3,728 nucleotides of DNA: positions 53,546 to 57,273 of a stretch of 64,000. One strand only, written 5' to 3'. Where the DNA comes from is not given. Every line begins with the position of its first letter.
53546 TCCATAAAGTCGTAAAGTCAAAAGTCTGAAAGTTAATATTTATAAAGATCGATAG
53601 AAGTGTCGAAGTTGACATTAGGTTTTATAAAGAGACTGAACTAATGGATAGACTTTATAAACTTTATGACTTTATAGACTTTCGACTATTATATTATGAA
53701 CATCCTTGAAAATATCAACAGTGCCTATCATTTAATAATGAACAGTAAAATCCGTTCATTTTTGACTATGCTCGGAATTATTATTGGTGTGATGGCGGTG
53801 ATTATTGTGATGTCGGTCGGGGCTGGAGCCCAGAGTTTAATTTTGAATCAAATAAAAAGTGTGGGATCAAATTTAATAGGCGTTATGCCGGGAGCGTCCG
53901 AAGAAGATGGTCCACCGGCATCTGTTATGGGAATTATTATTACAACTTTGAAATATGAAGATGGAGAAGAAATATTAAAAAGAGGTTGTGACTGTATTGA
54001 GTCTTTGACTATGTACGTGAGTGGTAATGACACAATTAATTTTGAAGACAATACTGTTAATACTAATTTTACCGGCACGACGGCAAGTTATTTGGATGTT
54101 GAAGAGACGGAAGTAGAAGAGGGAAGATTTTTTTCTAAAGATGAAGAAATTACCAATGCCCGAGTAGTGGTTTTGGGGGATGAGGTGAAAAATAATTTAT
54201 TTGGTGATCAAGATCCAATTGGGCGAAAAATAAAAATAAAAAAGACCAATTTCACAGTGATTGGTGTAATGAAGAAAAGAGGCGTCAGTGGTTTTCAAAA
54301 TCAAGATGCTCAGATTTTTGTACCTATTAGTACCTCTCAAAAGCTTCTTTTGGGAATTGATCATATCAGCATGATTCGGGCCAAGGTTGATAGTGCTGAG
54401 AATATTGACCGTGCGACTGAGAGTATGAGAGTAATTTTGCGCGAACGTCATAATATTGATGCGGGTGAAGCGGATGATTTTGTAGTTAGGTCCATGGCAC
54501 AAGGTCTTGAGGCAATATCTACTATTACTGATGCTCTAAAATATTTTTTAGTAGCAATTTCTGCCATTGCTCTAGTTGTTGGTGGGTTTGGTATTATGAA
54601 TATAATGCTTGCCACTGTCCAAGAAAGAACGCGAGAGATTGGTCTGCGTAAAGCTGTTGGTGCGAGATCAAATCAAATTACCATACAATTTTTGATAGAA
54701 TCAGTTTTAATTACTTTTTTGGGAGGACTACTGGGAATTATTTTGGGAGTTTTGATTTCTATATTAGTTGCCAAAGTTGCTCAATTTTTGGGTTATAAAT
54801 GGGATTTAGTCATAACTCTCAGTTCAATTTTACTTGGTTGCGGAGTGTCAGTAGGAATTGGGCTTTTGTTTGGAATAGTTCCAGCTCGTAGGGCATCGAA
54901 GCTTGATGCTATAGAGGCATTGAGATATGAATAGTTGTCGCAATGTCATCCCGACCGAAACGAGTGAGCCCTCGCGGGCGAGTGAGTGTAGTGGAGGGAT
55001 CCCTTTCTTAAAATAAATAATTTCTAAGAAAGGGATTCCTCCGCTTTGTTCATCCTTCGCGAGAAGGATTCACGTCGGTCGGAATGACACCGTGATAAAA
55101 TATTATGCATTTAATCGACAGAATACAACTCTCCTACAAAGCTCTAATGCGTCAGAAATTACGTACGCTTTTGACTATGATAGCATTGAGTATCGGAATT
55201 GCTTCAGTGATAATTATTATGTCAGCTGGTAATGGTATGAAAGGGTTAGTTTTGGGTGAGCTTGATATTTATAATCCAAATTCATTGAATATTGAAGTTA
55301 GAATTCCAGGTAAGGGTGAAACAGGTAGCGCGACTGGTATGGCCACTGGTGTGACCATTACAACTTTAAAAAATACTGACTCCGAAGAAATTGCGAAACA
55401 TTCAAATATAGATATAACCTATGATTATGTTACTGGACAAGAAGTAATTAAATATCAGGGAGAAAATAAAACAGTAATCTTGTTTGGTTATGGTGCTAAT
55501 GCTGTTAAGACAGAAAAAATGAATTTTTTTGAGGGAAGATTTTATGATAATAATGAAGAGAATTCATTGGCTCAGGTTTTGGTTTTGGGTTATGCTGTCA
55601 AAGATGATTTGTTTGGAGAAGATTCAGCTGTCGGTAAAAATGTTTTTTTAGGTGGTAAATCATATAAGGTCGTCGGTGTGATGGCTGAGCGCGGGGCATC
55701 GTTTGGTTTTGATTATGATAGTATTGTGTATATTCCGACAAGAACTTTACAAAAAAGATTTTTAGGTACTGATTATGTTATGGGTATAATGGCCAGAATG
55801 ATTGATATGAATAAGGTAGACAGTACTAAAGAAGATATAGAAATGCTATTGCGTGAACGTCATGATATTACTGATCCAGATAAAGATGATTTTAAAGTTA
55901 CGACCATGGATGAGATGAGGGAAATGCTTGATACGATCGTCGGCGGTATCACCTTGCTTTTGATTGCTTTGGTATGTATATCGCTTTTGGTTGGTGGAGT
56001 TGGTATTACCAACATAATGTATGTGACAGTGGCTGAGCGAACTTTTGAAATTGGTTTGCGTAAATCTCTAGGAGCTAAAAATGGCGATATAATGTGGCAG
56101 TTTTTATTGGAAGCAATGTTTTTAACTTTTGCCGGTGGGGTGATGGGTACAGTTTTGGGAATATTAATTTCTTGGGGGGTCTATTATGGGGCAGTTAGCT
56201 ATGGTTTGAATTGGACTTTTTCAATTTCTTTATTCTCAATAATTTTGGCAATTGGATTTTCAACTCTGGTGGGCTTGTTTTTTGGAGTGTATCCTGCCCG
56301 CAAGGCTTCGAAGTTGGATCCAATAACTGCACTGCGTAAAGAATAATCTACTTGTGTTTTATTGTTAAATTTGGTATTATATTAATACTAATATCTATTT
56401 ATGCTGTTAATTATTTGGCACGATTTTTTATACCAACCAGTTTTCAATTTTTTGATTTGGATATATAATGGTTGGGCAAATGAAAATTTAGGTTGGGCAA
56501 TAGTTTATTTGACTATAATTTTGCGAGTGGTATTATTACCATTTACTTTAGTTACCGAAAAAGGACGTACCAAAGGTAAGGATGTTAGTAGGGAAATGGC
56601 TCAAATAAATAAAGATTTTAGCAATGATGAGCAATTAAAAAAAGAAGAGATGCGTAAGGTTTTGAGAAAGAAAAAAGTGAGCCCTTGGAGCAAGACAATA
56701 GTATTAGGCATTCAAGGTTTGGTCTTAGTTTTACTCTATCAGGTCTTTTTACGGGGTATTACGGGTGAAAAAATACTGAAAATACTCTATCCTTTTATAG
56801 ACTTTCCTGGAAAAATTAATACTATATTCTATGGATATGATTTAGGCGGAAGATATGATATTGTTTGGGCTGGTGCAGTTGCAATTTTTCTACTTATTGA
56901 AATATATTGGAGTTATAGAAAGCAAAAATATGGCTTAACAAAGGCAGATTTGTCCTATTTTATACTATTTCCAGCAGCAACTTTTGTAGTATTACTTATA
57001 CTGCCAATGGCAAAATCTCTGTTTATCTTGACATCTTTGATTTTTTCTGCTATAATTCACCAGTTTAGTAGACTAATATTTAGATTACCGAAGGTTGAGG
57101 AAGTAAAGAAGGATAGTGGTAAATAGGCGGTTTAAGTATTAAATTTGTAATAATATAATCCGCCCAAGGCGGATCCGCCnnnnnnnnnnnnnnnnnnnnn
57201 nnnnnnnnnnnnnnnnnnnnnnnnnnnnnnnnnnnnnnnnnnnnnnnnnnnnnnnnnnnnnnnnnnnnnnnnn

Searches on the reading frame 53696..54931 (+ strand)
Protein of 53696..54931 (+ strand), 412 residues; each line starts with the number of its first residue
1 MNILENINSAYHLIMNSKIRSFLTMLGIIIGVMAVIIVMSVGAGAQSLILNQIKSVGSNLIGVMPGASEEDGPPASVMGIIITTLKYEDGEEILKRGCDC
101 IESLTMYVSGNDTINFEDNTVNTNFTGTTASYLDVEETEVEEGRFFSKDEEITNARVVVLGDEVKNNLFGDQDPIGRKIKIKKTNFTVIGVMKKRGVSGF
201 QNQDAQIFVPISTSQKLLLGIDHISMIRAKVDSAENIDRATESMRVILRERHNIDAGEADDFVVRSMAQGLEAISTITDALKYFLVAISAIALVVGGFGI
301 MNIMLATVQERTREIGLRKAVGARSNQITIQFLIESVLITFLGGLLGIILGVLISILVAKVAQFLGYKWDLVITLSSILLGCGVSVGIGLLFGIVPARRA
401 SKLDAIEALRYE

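Call 39: search_protein_families(library=pfam, proteins=[window:53696-54931:+], max_evalue=0.00001)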
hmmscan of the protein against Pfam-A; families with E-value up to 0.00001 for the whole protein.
window:53696-54931:+ (412 aa): 3 families
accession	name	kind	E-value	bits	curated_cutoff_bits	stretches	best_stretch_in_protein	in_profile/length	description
PF12704.14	MacB_PCD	-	4.7e-47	161.4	27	1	21-245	1-205/207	MacB-like periplasmic core domain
PF02687.27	FtsX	-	4.1e-22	78.9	25.5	1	287-404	2-119/120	FtsX-like permease C-terminal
PF12698.13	ABC2_membrane_3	-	8e-07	28.9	31.6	0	265-396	149-265/347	ABC-2 family transporter protein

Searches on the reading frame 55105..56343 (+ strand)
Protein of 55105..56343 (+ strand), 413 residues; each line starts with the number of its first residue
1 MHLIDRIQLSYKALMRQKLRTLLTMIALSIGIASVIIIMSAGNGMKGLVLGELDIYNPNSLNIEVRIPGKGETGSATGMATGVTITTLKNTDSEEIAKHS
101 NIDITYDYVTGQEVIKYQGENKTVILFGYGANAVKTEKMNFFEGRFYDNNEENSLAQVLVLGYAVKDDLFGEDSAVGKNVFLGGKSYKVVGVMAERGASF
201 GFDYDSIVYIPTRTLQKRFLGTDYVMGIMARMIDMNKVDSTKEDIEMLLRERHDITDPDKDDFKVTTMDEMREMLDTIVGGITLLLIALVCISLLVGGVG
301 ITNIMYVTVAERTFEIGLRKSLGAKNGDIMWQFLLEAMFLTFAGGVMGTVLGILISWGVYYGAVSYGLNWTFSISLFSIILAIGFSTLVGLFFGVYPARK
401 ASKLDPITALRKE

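Call 39: search_protein_families(library=pfam, proteins=[window:55105-56343:+], max_evalue=0.00001)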
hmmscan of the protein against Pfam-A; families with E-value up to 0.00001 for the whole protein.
window:55105-56343:+ (413 aa): 2 families
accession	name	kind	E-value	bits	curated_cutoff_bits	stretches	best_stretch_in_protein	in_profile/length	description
PF12704.14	MacB_PCD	-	1.2e-32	114.3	27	1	21-246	1-205/207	MacB-like periplasmic core domain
PF02687.27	FtsX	-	6.6e-22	78.3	25.5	1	288-406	2-120/120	FtsX-like permease C-terminal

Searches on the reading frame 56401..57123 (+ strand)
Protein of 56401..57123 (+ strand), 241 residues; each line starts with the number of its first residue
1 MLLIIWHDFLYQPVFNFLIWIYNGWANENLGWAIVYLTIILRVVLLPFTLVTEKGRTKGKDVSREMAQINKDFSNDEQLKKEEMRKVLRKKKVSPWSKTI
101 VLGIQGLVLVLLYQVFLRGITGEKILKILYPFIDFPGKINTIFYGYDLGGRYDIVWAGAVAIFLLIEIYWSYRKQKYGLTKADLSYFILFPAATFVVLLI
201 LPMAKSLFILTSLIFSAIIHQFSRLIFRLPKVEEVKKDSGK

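Call 39: search_protein_families(library=pfam, proteins=[window:56401-57123:+], max_evalue=0.00001)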
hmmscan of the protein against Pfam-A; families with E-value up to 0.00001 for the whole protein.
window:56401-57123:+ (241 aa): 1 family
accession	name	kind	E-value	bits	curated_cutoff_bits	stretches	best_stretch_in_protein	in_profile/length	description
PF02096.25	60KD_IMP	-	1.6e-18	67.7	35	1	31-221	2-159/163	60Kd inner membrane protein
